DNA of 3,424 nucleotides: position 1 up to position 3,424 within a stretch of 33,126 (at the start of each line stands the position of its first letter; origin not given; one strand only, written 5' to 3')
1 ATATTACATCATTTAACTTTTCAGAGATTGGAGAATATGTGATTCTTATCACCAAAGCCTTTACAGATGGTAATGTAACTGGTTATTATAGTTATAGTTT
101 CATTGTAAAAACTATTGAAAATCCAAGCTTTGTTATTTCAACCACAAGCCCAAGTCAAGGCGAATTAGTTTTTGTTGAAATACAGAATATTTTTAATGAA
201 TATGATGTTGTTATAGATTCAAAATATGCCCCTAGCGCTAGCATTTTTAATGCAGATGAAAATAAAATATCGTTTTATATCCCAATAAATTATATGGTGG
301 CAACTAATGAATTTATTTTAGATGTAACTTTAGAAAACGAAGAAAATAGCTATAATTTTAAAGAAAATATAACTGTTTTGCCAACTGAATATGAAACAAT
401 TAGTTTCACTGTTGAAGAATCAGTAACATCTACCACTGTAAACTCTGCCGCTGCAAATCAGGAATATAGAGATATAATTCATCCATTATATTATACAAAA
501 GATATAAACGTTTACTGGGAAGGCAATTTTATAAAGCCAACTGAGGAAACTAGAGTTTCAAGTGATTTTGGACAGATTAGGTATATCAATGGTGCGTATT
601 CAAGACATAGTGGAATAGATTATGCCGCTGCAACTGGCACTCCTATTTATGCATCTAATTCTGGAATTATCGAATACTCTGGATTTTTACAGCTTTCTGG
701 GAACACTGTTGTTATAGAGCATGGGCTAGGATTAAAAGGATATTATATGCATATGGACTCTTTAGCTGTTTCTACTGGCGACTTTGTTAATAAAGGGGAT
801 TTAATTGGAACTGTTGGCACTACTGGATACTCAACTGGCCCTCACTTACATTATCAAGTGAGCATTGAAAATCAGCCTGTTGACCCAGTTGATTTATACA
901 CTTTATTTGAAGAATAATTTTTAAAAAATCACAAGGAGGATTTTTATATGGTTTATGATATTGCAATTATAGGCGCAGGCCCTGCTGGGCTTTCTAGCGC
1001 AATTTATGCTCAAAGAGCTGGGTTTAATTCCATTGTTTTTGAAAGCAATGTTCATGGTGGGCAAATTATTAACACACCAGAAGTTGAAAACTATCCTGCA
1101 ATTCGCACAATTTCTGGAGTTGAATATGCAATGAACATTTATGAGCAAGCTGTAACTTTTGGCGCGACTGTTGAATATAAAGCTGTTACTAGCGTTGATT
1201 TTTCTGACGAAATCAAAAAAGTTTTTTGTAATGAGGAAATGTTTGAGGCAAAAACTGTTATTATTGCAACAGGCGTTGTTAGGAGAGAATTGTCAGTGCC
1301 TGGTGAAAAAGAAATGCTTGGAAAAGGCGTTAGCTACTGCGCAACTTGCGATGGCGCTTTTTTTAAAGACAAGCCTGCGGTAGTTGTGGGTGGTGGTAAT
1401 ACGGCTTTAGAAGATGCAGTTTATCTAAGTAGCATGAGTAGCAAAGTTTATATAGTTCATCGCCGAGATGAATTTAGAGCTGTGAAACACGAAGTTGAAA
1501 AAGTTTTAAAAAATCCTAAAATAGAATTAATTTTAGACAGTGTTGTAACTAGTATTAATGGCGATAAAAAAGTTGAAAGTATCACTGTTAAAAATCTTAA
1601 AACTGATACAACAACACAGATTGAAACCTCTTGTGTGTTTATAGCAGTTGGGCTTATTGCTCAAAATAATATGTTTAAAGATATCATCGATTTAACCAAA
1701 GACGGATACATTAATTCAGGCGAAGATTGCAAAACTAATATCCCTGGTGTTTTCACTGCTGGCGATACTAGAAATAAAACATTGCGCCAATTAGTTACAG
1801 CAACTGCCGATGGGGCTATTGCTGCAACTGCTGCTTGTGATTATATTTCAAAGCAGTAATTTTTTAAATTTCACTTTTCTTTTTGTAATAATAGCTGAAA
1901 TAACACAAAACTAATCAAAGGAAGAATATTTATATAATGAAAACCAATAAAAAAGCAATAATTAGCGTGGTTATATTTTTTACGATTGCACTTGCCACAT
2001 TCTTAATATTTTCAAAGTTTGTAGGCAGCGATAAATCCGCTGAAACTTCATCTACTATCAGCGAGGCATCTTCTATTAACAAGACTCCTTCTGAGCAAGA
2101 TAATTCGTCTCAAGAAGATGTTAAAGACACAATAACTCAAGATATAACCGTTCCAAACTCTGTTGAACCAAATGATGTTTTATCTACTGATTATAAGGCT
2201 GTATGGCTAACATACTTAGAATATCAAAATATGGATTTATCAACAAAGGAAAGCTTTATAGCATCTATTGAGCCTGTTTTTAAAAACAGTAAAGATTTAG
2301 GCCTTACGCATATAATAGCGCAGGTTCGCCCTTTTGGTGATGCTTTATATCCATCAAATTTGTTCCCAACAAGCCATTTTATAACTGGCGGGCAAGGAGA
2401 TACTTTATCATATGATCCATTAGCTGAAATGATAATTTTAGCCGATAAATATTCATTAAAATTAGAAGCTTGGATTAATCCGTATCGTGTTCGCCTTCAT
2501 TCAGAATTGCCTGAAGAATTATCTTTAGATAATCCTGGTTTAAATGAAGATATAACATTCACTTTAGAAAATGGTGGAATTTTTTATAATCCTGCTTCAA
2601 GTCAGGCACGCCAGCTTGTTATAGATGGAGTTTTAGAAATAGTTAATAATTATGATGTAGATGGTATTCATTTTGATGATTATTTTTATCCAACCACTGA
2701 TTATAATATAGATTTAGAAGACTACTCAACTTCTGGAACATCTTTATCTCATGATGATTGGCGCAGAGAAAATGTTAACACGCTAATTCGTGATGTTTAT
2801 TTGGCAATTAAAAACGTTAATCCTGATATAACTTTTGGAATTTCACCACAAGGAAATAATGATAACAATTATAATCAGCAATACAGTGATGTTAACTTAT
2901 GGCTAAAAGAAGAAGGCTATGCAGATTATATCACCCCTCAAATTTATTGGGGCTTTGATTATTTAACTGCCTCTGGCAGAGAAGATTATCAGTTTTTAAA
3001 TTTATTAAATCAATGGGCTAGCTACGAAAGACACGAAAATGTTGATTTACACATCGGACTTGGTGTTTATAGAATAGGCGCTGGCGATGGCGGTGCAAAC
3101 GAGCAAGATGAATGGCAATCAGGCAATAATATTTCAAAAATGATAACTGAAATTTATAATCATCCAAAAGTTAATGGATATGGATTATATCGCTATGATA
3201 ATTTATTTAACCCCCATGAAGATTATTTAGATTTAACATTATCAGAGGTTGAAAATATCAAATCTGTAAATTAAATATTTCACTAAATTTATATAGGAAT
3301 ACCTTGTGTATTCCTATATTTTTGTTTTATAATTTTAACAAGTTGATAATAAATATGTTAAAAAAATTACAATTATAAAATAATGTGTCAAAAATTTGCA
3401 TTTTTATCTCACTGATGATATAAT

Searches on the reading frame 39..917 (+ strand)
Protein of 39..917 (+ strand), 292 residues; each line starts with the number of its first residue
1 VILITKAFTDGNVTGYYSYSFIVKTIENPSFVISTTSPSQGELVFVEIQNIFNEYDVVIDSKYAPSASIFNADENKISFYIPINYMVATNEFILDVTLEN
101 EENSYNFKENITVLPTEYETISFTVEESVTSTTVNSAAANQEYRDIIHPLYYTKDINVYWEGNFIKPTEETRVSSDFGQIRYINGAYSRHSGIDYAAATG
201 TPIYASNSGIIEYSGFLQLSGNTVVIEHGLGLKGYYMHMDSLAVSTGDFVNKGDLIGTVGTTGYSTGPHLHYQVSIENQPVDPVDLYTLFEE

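Call 12: search_protein_families(library=pfam, proteins=[window:39-917:+], max_evalue=0.001)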
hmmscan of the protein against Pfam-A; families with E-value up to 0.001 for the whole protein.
window:39-917:+ (292 aa): 1 family
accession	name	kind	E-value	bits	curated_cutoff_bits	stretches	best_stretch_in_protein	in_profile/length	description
PF01551.29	Peptidase_M23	-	1.2e-32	112.4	28.7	1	189-283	2-96/96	Peptidase family M23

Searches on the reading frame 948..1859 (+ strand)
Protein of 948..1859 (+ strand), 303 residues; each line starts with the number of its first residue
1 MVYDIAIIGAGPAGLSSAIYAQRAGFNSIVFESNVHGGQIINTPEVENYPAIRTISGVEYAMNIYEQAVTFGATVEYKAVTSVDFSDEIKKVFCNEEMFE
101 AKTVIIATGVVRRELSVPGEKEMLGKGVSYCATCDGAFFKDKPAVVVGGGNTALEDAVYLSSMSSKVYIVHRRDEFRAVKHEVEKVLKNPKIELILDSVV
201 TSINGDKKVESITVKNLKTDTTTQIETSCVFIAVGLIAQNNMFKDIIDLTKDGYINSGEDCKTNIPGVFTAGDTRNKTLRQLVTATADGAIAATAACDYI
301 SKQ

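Call 12: search_protein_families(library=pfam, proteins=[window:948-1859:+], max_evalue=0.001)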
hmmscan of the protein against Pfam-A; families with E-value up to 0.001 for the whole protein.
window:948-1859:+ (303 aa): 11 families
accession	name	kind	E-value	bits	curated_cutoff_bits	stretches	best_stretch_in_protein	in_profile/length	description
PF07992.20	Pyr_redox_2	-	8.2e-52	176.9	26.1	1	3-289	1-291/291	Pyridine nucleotide-disulphide oxidoreductase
PF13738.12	Pyr_redox_3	-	4e-27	95.7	30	2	76-272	100-305/305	Pyridine nucleotide-disulphide oxidoreductase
PF00070.33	Pyr_redox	-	6.4e-17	62.3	22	1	144-215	2-80/82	Pyridine nucleotide-disulphide oxidoreductase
PF01266.30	DAO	-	2.5e-08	34.3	27.9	1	4-34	1-31/353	FAD dependent oxidoreductase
PF01946.23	Thi4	-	5.3e-06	26.3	26.2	1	2-38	17-54/235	Thi4 family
PF03486.20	HI0933_like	-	5.8e-06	26.4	50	1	4-39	2-37/244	HI0933-like protein Rossmann domain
PF13450.12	NAD_binding_8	-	1e-05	26.2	21.9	1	7-48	1-42/68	NAD(P)-binding Rossmann-like domain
PF13434.12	Lys_Orn_oxgnase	-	2.3e-05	24.1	21.3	0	66-177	109-226/339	L-lysine 6-monooxygenase/L-ornithine 5-monooxygenase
PF00890.30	FAD_binding_2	-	2.8e-05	24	20.4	1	4-34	1-31/414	FAD binding domain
PF01134.28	GIDA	-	0.00041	20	22.1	0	4-34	1-29/391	Glucose inhibited division protein A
PF01494.25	FAD_binding_3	-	0.00072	19.3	22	0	4-32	3-31/349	FAD binding domain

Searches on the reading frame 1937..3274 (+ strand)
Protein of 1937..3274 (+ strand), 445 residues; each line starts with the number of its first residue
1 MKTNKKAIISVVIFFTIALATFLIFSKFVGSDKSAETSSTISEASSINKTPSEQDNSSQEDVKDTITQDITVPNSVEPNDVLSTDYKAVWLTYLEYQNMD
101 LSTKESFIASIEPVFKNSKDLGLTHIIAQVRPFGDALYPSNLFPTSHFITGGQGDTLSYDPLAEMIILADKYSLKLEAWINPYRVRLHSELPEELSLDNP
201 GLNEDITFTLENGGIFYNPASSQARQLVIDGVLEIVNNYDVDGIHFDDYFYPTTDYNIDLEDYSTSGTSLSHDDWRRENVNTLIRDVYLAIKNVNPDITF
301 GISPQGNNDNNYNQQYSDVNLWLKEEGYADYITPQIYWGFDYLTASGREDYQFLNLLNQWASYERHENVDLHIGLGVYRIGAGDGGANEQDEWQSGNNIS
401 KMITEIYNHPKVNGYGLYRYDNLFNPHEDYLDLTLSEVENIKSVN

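Call 12: search_protein_families(library=pfam, proteins=[window:1937-3274:+], max_evalue=0.001)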
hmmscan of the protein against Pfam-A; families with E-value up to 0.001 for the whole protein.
window:1937-3274:+ (445 aa): 1 family
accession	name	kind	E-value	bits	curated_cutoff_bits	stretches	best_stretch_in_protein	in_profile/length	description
PF02638.21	GHL10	-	1.5e-50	172.5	27.9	1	87-383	3-302/311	Glycosyl hydrolase-like 10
